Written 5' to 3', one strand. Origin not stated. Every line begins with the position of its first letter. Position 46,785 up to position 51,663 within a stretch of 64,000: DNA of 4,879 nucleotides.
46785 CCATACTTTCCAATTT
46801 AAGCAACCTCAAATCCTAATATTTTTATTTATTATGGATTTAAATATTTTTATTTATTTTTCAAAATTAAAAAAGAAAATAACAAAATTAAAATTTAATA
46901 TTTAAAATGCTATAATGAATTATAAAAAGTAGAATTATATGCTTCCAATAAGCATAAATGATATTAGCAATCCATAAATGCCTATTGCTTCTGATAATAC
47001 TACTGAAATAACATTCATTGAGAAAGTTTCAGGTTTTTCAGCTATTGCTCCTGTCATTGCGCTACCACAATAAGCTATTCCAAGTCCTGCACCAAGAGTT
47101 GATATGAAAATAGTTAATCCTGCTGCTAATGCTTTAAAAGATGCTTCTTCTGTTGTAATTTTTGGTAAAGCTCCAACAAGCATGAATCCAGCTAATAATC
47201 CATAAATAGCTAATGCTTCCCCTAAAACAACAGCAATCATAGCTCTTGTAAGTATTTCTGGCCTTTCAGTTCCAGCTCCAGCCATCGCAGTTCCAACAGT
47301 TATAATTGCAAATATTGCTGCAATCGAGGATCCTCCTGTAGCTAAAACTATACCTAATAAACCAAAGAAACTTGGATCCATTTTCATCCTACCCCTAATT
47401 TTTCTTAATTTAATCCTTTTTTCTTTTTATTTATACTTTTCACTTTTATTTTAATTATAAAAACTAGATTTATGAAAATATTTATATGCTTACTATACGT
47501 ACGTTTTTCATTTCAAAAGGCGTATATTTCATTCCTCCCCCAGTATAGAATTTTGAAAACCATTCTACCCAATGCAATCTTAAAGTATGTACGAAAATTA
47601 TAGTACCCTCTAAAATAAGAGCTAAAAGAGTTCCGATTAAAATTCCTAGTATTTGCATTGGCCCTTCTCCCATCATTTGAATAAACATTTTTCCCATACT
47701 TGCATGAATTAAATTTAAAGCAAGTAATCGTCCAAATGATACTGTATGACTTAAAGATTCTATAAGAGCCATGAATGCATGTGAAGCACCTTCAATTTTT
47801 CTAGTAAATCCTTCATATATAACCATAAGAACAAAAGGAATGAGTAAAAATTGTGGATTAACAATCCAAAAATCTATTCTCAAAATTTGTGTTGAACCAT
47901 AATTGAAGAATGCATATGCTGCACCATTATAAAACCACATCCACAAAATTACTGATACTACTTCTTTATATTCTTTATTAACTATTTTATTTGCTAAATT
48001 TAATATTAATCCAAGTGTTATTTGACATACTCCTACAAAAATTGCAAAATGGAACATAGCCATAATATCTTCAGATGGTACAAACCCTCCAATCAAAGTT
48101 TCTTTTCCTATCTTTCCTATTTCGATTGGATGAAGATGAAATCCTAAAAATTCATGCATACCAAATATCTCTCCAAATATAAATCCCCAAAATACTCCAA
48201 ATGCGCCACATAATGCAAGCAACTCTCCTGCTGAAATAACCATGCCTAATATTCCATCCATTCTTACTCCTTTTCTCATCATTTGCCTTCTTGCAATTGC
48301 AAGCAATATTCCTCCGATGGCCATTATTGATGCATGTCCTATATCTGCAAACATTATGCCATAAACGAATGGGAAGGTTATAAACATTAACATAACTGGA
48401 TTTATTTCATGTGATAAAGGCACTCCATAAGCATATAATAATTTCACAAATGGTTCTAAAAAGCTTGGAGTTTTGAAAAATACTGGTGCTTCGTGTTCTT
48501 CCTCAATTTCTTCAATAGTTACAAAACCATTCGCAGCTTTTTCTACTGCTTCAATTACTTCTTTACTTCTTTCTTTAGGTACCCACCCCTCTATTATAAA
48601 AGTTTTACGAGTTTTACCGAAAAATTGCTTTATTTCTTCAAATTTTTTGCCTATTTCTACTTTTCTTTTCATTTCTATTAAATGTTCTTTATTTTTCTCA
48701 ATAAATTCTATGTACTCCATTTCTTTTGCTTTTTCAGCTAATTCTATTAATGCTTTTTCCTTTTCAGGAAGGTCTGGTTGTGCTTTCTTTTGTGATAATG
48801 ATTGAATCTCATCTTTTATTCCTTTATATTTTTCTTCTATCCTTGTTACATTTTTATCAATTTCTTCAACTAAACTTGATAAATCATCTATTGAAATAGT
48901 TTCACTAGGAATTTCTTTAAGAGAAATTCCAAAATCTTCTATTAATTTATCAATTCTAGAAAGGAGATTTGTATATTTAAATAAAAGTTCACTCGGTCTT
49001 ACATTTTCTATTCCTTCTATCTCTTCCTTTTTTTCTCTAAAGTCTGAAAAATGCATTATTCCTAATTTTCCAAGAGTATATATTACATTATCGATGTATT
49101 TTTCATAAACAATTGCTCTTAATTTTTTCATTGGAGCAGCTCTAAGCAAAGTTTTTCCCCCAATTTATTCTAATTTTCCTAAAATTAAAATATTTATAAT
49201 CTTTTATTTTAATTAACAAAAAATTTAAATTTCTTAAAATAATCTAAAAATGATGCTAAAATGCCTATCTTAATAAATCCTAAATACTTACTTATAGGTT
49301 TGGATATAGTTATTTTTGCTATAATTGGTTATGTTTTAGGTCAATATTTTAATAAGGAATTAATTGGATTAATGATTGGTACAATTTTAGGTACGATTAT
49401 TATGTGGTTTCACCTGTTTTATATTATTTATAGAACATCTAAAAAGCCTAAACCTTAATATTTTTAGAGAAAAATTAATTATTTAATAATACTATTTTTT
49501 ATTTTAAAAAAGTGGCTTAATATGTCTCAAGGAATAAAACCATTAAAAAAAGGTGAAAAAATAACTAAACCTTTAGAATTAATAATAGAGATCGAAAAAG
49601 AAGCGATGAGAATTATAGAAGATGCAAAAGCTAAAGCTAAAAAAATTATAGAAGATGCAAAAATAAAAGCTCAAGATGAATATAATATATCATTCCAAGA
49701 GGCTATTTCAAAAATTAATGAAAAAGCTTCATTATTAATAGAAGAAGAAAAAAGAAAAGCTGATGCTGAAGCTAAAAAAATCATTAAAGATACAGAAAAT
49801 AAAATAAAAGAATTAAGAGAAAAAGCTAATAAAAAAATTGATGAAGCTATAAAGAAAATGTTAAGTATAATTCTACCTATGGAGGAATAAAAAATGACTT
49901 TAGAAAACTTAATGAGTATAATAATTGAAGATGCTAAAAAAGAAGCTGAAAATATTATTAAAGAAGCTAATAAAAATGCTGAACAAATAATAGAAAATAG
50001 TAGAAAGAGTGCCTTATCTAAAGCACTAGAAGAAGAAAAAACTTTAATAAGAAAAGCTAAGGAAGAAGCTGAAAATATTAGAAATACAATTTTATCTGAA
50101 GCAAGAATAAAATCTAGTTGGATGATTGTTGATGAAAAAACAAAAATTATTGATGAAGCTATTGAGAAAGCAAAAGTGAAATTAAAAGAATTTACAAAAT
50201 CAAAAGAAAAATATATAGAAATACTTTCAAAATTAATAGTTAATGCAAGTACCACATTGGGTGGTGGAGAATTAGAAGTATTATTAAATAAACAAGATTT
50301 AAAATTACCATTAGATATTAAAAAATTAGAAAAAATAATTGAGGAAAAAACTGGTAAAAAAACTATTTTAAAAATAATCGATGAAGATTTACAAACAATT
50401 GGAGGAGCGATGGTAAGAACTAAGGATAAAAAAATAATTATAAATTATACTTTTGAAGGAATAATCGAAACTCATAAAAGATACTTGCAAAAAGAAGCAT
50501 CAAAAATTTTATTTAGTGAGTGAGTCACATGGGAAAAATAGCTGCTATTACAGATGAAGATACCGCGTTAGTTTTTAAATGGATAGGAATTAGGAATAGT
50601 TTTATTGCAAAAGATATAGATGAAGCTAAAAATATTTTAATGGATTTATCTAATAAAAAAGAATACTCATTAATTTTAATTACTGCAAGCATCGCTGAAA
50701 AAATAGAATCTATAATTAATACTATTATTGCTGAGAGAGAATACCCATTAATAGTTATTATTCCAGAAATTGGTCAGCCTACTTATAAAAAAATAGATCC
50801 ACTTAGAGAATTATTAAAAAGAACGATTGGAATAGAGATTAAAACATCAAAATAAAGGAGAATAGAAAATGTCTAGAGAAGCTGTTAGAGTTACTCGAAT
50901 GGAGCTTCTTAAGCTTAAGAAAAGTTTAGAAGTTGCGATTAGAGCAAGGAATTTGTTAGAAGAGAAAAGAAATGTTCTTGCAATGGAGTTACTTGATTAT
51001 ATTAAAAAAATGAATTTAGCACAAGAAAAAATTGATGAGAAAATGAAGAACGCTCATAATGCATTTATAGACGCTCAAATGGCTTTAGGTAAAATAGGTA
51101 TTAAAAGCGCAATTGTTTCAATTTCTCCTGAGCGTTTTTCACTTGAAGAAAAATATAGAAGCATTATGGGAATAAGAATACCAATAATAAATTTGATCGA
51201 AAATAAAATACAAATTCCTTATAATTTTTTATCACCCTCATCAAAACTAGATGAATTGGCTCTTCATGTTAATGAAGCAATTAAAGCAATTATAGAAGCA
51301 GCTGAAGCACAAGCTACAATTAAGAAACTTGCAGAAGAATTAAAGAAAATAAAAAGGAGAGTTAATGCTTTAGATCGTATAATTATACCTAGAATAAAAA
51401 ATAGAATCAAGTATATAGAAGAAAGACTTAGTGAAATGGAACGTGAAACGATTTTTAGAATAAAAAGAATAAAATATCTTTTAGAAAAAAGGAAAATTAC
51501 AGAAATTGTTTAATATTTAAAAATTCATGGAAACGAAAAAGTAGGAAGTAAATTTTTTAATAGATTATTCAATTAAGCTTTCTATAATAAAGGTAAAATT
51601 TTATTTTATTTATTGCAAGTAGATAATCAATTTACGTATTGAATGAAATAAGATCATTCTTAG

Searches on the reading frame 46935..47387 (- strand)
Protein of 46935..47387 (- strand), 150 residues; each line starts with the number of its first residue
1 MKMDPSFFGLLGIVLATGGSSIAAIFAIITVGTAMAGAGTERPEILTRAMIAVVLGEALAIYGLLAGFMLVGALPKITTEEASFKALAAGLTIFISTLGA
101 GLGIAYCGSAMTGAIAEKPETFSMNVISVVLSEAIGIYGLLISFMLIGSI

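Call 64: search_protein_families(library=pfam, proteins=[window:46935-47387:-], max_evalue=0.001)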
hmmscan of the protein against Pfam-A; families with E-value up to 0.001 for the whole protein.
window:46935-47387:- (150 aa): 1 family
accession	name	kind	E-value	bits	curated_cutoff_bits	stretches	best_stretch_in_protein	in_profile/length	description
PF00137.26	ATP-synt_C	-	1.6e-25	89.6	24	2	87-146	1-60/60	ATP synthase subunit C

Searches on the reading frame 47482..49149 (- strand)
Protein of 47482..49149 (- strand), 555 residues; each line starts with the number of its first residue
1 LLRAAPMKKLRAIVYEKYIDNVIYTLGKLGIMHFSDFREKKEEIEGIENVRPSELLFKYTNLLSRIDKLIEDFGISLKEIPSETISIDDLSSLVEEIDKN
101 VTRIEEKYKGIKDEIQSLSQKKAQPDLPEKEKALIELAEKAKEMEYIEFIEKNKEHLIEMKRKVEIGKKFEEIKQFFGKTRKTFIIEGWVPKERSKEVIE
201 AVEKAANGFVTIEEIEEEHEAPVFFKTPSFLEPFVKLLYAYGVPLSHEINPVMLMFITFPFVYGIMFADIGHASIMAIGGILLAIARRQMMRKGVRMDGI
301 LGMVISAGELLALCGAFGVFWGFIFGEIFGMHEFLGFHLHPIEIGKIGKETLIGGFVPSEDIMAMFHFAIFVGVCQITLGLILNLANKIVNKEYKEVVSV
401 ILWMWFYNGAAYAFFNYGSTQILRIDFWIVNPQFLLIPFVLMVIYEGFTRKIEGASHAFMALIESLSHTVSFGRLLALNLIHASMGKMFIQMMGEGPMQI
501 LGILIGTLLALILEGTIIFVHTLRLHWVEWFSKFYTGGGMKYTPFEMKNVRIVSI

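Call 60: search_protein_families(library=pfam, proteins=[window:47482-49149:-], max_evalue=0.01)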
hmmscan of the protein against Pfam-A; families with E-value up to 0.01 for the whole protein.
window:47482-49149:- (555 aa): 1 family
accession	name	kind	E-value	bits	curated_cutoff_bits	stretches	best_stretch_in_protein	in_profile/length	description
PF01496.24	V_ATPase_I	-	5.3e-50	170.7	30.7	2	138-331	265-459/815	V-type ATPase 116kDa subunit family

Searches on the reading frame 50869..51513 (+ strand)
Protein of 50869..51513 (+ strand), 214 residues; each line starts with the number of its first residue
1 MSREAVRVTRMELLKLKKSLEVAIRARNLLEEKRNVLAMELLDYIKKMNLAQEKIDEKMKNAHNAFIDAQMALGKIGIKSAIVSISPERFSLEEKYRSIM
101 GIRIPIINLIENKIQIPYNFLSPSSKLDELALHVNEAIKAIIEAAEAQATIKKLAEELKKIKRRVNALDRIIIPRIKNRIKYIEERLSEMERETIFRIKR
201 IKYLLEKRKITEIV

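Call 64: search_protein_families(library=pfam, proteins=[window:50869-51513:+], max_evalue=0.001)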
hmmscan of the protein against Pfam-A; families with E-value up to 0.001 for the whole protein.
window:50869-51513:+ (214 aa): 1 family
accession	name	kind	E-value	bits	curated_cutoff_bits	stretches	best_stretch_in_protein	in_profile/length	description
PF01813.22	ATP-synt_D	-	9.2e-49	166.4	25.7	1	12-202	1-195/196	ATP synthase subunit D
